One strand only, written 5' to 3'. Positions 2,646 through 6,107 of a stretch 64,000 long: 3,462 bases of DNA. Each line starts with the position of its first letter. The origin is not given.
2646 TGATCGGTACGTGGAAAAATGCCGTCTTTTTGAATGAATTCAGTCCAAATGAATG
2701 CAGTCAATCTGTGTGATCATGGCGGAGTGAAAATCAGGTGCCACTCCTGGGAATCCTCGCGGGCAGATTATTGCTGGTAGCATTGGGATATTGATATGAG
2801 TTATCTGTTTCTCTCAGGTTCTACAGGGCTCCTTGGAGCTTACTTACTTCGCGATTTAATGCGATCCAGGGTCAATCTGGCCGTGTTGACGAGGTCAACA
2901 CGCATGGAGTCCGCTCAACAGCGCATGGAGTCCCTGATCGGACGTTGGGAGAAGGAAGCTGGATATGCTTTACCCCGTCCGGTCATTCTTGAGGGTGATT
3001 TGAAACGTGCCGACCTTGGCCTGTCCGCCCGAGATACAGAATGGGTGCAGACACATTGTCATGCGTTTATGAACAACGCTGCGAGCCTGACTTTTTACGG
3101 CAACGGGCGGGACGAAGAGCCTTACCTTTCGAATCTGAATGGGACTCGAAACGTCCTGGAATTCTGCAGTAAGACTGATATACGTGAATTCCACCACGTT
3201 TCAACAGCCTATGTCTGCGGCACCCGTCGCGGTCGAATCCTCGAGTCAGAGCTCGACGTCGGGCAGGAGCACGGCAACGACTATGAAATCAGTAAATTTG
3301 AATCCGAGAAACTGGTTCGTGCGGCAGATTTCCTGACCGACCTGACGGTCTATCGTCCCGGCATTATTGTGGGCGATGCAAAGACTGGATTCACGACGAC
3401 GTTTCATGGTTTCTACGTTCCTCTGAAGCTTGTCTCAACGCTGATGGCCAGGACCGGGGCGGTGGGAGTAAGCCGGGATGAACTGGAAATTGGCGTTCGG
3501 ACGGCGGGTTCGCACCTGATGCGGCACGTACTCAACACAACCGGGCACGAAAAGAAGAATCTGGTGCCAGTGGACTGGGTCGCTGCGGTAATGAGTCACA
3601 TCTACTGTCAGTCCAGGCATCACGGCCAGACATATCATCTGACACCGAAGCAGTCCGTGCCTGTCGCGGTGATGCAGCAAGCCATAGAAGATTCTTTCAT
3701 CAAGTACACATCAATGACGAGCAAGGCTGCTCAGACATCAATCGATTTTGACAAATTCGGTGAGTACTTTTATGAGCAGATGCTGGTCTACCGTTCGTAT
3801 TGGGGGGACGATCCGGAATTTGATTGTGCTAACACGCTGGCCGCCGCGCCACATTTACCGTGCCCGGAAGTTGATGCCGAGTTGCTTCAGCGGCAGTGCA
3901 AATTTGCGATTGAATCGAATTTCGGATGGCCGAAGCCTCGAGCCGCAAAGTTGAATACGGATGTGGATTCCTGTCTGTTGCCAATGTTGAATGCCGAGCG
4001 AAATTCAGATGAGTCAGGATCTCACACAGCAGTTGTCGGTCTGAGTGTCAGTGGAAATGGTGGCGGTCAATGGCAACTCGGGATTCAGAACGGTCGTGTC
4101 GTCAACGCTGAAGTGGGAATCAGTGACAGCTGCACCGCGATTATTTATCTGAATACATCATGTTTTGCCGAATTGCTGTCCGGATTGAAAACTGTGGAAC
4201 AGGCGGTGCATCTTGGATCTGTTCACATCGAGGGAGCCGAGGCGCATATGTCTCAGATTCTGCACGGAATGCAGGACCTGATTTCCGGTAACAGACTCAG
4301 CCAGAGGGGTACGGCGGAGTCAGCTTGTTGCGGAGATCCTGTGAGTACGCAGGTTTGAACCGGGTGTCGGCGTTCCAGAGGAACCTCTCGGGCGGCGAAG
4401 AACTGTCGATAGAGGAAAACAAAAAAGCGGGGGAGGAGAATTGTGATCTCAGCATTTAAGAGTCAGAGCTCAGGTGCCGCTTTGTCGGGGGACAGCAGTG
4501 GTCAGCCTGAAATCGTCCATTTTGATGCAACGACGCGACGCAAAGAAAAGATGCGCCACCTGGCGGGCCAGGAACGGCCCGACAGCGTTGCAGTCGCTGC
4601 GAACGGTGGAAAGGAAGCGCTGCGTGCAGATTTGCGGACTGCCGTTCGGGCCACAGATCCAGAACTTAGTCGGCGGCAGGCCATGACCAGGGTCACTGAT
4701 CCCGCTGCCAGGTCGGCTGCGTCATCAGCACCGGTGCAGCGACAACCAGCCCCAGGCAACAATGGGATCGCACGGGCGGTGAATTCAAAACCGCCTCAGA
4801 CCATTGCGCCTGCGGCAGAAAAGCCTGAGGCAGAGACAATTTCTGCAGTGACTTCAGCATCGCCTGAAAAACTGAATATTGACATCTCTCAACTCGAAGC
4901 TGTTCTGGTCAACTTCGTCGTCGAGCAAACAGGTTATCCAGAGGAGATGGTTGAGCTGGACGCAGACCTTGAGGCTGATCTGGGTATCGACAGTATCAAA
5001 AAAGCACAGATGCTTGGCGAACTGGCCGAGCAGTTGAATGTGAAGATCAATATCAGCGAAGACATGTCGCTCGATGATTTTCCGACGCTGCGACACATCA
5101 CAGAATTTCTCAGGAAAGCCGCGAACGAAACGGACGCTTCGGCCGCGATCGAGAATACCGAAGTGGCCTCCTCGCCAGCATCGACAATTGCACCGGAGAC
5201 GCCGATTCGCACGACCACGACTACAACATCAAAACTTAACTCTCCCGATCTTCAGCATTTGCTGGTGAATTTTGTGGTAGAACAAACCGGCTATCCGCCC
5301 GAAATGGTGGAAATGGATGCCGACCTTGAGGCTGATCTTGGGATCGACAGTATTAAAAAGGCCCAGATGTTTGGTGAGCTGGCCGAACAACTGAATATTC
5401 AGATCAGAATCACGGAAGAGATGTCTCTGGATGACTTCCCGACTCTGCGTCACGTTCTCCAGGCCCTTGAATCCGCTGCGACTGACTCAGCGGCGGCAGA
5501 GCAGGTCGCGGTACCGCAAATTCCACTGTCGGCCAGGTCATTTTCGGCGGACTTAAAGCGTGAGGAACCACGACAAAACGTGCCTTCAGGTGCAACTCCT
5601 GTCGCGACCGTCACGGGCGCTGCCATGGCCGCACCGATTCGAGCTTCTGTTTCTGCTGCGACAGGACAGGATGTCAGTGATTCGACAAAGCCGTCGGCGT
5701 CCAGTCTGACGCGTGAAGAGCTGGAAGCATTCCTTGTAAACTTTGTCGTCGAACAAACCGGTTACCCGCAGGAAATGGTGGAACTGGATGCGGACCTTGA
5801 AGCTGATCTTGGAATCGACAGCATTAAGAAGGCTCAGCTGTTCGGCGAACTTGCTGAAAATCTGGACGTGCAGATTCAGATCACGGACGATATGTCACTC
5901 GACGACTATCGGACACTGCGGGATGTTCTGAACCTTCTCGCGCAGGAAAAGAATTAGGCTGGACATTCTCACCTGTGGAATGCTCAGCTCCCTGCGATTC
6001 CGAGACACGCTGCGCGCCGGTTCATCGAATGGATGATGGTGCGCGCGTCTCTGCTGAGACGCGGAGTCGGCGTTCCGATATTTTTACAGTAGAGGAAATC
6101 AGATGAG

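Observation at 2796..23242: Convergent two-operon pfa/hgl-like lipid megasynthase cluster with a non-canonical parts list and no assignable product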

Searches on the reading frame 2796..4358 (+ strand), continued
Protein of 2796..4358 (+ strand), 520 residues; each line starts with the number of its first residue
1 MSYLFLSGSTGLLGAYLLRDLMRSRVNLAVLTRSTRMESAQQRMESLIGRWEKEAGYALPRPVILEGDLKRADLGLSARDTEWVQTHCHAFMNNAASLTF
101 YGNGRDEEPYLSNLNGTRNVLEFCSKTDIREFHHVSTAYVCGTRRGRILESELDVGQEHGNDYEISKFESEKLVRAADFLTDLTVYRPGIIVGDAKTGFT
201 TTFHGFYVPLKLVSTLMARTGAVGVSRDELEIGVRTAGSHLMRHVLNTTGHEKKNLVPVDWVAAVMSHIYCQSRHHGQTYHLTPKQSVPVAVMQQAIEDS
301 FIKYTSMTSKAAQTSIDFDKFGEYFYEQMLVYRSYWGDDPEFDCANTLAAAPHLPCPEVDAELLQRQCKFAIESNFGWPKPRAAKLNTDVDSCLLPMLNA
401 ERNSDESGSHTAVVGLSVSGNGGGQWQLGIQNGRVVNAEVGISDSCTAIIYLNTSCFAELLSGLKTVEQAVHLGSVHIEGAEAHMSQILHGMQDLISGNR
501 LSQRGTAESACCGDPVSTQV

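Call 75: search_protein_families(library=pfam, alignment_id=A1, max_evalue=0.01)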
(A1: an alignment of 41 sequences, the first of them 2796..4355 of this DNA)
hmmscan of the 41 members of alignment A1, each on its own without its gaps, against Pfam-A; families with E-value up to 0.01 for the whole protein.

A. member 1, window:2796-4355:+ (520 aa): 5 families
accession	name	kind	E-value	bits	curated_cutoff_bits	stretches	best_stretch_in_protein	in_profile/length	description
PF07993.18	NAD_binding_4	-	3.1e-42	145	20.1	1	6-265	1-257/258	Male sterility protein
PF01370.27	Epimerase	-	1.3e-13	51.4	20.9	1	6-193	3-174/240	NAD dependent epimerase/dehydratase family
PF01073.25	3Beta_HSD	-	3.2e-08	33.4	22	1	8-178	4-161/280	3-beta hydroxysteroid dehydrogenase/isomerase family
PF04321.23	RmlD_sub_bind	-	0.00051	19.7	27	1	4-203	3-163/287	RmlD substrate binding domain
PF14864.11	Alkyl_sulf_C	-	0.0064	17.1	27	0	409-493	31-114/125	Alkyl sulfatase C-terminal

B. families by the number of members that match (of 41 scanned): 12 families
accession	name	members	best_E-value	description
PF07993.18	NAD_binding_4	41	4.3e-50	Male sterility protein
PF01370.27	Epimerase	41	3.8e-21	NAD dependent epimerase/dehydratase family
PF01073.25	3Beta_HSD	41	5.6e-16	3-beta hydroxysteroid dehydrogenase/isomerase family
PF16363.11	GDP_Man_Dehyd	40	7.1e-11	GDP-mannose 4,6 dehydratase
PF04321.23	RmlD_sub_bind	39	3.5e-10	RmlD substrate binding domain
PF13460.12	NAD_binding_10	36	2.4e-09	NAD(P)H-binding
PF02036.22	SCP2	29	1e-06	SCP-2 sterol transfer family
PF02719.21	Polysacc_synt_2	27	4.7e-06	Polysaccharide biosynthesis protein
PF14864.11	Alkyl_sulf_C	22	1.3e-07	Alkyl sulfatase C-terminal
PF08659.16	KR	7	0.00097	KR domain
PF13530.11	SCP2_2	2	0.0068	Sterol carrier protein domain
PF05368.20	NmrA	1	0.0085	NmrA-like family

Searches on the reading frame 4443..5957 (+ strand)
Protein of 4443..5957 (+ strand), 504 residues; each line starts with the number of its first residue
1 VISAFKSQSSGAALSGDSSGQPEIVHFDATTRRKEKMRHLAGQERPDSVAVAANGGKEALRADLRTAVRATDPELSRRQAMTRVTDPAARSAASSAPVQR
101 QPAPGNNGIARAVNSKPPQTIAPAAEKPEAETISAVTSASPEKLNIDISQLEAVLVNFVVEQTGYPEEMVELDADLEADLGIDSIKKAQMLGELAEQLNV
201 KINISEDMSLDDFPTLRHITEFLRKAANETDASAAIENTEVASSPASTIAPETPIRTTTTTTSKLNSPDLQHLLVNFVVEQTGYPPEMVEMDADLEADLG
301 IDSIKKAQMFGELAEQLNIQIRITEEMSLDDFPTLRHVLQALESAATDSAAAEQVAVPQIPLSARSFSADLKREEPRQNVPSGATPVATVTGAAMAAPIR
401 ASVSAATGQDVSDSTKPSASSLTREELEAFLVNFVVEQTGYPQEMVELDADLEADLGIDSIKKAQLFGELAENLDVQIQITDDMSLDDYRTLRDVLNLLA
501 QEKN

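Call 3: search_protein_families(library=pfam, proteins=[window:4443-5957:+], max_evalue=0.01)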
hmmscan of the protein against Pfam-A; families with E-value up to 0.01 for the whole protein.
window:4443-5957:+ (504 aa): 2 families
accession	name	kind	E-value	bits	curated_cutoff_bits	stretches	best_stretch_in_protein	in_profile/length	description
PF00550.31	PP-binding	-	3.3e-26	91.8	20.8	3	155-223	3-67/67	Phosphopantetheine attachment site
PF07377.18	DUF1493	-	0.00032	21.8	21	0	165-202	24-61/108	Protein of unknown function (DUF1493)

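Call 4: search_protein_families(library=ncbifam, proteins=[window:4443-5957:+], max_evalue=0.001)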
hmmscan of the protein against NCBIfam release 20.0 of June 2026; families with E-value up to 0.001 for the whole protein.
window:4443-5957:+ (504 aa): 13 families
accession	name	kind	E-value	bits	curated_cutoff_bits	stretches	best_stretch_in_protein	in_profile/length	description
TIGR02813.1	omega_3_PfaA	subfamily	4.8e-48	162.9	1010.1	2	121-357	1385-1604/2582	polyketide-type polyunsaturated fatty acid synthase PfaA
NF002148.0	PRK00982.1-2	subfamily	2e-15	56.4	71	3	431-503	9-78/79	acyl carrier protein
NF058660.1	cispen_ACP_AmcB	equivalog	5.1e-11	42.6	80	0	165-226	18-78/80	cispentacin biosynthesis acyl carrier protein AmcB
NF002150.0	PRK00982.1-4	subfamily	6.1e-11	42.4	66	0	433-501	12-77/80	acyl carrier protein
NF002147.0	PRK00982.1-1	equivalog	1.1e-10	41.1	84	1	422-502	3-80/83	acyl carrier protein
NF009104.0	PRK12449.1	equivalog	7.8e-10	38.6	70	1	422-503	1-79/80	acyl carrier protein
NF003464.0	PRK05087.1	equivalog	1.6e-09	37.7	68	0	173-223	25-74/78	D-alanine--poly(phosphoribitol) ligase subunit DltC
TIGR00517.1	acyl_carrier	equivalog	5.2e-09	35.9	70.45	0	432-500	9-74/77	acyl carrier protein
NF002151.0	PRK00982.1-5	equivalog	5.6e-09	36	92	0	434-501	11-75/78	acyl carrier protein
NF002149.0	PRK00982.1-3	equivalog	7.8e-07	29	106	0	428-479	5-56/78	acyl carrier protein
NF005798.0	PRK07639.1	equivalog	2.6e-06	27.8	100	0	170-228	26-83/91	petrobactin biosynthesis protein AsbD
NF003757.0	PRK05350.1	equivalog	8.2e-06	25.9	65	0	424-498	4-75/83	acyl carrier protein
NF040636.1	AcpM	exception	2.8e-05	24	146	0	423-498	2-74/93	meromycolate extension acyl carrier protein AcpM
